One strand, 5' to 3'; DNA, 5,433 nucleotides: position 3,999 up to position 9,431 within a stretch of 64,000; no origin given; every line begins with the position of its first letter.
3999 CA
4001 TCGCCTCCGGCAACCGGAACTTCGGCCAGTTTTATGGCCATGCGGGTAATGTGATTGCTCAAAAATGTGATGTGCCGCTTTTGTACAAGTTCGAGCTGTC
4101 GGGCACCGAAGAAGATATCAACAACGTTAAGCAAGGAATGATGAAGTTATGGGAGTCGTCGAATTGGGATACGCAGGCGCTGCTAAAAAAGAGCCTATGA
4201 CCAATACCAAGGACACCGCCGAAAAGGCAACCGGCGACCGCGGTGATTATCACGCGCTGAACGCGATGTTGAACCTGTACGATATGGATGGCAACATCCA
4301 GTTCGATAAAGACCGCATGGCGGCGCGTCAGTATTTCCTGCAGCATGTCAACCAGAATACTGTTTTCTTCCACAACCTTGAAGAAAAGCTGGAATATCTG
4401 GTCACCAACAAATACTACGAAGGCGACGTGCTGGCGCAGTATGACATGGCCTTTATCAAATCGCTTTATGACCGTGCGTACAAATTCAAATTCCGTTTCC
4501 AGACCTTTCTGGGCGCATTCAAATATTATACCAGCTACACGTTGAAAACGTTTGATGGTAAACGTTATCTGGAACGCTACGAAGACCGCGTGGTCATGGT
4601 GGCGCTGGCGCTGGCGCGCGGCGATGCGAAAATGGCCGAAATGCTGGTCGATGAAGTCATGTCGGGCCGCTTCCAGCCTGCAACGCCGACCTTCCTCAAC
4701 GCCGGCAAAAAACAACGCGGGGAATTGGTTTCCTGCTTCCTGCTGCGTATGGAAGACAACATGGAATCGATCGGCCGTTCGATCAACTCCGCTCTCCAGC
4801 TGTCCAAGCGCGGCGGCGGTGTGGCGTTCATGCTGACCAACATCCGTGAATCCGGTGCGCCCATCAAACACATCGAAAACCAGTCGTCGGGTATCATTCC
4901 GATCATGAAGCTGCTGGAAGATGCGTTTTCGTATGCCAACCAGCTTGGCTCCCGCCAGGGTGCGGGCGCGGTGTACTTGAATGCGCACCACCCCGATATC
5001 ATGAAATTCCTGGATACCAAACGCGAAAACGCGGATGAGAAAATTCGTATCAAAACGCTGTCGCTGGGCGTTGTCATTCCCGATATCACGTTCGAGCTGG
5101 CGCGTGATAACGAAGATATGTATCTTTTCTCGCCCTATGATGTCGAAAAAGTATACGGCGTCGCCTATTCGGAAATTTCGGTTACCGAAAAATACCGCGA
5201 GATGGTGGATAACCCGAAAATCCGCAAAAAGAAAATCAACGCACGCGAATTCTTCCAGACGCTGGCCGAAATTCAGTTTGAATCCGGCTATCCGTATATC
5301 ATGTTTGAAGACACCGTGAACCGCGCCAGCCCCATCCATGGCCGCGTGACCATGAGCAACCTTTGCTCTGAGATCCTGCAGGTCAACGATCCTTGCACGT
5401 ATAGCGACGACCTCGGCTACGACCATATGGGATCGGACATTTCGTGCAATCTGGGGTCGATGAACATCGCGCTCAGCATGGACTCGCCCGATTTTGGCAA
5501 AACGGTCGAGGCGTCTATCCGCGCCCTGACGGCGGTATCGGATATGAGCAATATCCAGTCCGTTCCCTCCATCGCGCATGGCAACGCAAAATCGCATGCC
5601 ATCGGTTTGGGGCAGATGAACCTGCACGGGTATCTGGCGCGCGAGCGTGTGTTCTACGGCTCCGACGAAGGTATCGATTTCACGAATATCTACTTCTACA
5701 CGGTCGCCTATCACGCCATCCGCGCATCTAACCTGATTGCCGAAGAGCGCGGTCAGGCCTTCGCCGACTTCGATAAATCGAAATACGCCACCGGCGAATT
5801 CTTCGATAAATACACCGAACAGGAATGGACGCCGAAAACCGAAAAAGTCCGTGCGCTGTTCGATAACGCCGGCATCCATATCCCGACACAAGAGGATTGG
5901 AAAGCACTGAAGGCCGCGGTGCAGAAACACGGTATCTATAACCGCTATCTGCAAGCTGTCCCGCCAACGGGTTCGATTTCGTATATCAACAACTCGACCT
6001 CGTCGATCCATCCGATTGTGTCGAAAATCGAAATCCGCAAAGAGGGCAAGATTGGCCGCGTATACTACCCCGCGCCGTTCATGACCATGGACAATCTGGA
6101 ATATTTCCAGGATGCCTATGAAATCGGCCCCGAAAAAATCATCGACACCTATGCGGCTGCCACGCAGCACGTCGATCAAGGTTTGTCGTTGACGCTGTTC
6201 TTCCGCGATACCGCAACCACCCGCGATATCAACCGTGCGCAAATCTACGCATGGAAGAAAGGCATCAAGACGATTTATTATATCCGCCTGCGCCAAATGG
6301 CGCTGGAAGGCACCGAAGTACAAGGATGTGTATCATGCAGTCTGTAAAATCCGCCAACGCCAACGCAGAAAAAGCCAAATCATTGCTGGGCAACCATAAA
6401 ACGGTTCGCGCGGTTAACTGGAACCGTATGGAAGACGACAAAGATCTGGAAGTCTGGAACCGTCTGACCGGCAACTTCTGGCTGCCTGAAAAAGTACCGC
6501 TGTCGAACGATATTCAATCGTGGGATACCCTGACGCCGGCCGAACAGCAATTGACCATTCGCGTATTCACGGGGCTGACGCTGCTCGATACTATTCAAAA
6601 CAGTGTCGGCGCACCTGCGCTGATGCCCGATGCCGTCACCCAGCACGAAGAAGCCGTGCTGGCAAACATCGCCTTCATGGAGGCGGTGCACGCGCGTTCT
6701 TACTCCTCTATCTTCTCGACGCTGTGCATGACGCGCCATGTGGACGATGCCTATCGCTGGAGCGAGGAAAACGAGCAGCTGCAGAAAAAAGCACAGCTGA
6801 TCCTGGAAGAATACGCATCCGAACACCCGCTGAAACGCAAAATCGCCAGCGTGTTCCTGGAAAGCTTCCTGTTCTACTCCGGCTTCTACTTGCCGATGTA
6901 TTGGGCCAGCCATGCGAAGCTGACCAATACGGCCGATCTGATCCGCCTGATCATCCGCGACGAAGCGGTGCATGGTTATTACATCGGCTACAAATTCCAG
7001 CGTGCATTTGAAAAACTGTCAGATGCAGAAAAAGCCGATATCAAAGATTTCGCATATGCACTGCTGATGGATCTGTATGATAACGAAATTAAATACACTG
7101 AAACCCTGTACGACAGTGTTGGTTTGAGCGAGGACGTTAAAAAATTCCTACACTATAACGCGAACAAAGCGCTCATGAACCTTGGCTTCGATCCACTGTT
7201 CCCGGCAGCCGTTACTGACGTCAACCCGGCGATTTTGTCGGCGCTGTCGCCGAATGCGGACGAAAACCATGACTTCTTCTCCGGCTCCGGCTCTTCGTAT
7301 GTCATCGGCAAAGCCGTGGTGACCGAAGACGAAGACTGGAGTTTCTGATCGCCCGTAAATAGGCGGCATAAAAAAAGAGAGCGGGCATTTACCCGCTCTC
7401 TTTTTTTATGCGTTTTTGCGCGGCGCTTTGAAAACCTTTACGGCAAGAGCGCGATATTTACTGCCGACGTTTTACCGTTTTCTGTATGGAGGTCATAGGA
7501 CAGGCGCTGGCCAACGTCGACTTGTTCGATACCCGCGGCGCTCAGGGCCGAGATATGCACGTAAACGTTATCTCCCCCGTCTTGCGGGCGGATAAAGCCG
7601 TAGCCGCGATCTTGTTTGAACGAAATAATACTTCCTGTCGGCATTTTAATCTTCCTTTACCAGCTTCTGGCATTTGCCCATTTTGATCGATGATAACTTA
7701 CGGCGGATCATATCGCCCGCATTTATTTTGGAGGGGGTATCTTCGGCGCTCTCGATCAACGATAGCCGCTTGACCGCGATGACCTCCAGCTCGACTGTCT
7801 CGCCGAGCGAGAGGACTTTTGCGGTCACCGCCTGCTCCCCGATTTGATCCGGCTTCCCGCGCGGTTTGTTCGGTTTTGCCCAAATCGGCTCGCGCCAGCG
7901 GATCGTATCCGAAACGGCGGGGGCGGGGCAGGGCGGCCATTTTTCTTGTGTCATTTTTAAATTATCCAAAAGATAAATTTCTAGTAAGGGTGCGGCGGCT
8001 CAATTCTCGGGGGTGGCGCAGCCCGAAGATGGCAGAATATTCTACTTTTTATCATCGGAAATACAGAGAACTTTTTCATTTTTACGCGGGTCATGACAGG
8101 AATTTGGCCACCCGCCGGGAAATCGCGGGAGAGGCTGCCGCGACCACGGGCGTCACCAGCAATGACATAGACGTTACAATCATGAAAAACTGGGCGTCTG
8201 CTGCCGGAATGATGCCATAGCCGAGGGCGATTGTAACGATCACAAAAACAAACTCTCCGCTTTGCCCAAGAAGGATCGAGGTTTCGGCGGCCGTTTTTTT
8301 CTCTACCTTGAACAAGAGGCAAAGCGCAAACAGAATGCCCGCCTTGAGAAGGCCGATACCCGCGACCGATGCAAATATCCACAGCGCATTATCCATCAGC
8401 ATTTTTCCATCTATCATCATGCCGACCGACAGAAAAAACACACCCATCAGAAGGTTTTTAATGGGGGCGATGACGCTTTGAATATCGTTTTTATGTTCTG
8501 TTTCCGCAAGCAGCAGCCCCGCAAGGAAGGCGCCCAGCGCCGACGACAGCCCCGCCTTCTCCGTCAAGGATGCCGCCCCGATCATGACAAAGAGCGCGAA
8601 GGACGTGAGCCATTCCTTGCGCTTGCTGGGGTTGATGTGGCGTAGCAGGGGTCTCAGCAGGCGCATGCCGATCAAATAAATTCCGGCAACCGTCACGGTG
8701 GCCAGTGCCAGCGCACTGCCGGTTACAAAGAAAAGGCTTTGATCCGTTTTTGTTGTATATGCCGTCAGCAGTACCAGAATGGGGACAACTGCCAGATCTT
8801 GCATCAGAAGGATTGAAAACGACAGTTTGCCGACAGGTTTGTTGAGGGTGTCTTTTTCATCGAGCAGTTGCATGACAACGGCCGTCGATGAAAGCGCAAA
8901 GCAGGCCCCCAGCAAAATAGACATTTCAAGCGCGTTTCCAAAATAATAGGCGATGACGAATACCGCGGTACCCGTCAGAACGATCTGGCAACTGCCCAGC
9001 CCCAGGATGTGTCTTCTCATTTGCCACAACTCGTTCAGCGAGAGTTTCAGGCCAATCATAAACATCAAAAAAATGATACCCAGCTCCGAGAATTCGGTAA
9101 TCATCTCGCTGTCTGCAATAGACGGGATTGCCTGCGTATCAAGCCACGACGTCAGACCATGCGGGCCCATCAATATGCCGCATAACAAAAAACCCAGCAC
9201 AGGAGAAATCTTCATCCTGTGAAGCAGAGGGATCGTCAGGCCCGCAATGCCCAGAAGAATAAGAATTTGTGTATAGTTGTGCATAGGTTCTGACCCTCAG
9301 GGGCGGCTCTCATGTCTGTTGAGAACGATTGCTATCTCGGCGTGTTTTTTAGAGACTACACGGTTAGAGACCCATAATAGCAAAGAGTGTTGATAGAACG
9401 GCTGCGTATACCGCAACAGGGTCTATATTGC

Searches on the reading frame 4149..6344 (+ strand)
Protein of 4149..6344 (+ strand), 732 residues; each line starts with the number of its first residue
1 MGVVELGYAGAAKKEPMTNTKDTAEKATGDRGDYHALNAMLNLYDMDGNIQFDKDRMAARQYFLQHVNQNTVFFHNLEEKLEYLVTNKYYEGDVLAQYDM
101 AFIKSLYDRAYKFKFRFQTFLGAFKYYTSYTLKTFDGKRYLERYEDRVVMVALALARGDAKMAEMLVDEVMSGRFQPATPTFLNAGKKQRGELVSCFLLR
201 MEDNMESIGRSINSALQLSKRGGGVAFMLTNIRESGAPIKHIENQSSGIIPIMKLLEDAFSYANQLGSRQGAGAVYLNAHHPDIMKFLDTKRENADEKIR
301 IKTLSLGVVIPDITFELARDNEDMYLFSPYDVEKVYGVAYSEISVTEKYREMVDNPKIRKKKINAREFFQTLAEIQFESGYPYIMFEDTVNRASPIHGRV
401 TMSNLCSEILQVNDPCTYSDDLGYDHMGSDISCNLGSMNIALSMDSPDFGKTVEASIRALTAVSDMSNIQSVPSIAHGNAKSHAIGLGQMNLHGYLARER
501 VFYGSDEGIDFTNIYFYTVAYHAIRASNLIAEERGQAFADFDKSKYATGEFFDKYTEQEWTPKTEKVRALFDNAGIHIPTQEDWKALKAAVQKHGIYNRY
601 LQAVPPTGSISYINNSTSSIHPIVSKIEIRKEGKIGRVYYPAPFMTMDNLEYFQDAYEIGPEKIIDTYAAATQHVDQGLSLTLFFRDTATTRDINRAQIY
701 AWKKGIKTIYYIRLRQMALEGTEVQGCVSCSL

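Call 77: search_protein_families(library=pfam, proteins=[window:4149-6344:+], max_evalue=0.00001)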
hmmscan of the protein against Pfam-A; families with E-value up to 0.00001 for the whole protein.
window:4149-6344:+ (732 aa): 3 families
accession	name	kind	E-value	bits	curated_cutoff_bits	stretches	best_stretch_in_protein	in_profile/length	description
PF02867.20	Ribonuc_red_lgC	-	5.3e-163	543.8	23.9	1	194-712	1-523/523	Ribonucleotide reductase, barrel domain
PF08343.15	RNR_N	-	2.2e-31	108.1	29.4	1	34-115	1-82/82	Ribonucleotide reductase N-terminal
PF00317.26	Ribonuc_red_lgN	-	1e-17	64.4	28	1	117-190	2-77/77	Ribonucleotide reductase, all-alpha domain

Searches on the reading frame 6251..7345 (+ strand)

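Call 77: search_protein_families(library=pfam, proteins=[window:6251-7345:+], max_evalue=0.00001)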
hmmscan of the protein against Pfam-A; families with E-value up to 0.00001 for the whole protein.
window:6251-7345:+ (365 aa): 1 family
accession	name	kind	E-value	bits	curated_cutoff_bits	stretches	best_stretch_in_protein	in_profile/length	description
PF00268.27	Ribonuc_red_sm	-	1.7e-92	310.2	33.6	1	55-326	2-281/281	Ribonucleotide reductase, small chain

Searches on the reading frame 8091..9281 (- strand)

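Call 77: search_protein_families(library=pfam, proteins=[window:8091-9281:-], max_evalue=0.00001)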
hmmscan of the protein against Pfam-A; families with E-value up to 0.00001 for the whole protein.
window:8091-9281:- (396 aa): 1 family
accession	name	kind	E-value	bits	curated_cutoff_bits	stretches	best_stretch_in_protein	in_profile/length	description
PF00999.27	Na_H_Exchanger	-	3e-55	188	26.2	1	15-380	9-373/375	Sodium/hydrogen exchanger, transmembrane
